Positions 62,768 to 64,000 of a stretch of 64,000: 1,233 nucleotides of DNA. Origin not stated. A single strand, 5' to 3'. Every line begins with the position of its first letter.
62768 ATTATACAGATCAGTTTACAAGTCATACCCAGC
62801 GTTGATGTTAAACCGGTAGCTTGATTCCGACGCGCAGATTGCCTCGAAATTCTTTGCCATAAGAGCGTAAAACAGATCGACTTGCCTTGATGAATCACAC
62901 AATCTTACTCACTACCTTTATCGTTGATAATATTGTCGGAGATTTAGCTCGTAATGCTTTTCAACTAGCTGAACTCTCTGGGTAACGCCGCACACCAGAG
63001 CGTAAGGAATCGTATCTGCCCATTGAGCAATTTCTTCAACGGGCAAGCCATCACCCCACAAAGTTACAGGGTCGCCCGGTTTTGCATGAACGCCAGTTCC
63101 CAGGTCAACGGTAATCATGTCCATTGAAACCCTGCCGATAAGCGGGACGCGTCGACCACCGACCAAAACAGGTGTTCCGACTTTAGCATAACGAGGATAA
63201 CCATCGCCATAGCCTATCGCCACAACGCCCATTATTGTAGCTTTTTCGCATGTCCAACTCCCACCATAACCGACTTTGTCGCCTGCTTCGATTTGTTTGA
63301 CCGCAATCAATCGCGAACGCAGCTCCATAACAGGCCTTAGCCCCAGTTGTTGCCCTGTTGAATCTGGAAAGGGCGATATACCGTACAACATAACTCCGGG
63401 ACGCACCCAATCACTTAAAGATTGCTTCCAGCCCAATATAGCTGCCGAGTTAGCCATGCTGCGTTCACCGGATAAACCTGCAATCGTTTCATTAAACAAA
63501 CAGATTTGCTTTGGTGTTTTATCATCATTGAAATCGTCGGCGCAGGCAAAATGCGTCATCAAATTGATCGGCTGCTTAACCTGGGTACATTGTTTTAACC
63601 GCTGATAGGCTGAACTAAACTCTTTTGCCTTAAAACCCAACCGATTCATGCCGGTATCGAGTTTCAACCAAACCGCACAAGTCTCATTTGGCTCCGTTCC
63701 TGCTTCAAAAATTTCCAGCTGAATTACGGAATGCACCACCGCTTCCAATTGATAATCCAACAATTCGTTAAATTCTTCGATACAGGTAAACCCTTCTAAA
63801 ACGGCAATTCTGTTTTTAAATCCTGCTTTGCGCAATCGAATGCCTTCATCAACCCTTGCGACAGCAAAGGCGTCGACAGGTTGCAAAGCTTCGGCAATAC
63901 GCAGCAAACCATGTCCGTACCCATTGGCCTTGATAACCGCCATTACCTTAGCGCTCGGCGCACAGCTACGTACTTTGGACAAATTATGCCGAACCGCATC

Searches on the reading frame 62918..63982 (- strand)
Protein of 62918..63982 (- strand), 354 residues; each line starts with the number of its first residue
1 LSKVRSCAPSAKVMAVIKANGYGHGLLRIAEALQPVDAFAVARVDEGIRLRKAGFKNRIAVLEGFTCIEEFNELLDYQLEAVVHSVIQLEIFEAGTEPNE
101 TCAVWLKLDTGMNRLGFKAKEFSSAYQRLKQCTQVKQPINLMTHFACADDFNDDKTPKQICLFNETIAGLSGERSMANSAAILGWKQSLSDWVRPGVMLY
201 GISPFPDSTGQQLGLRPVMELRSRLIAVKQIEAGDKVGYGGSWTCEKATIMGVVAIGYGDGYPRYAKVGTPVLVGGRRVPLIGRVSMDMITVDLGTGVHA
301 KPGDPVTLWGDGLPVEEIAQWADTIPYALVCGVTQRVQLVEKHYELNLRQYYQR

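Call 7: search_protein_families(library=pfam, proteins=[window:62918-63982:-], max_evalue=0.001)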
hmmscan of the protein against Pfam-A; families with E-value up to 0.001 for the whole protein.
window:62918-63982:- (354 aa): 2 families
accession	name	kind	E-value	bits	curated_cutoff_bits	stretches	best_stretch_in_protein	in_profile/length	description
PF01168.26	Ala_racemase_N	-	1.6e-61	208.3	24.1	1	3-204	12-220/220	Alanine racemase, N-terminal domain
PF00842.27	Ala_racemase_C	-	1.9e-42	144.3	25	1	218-339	1-125/127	Alanine racemase, C-terminal domain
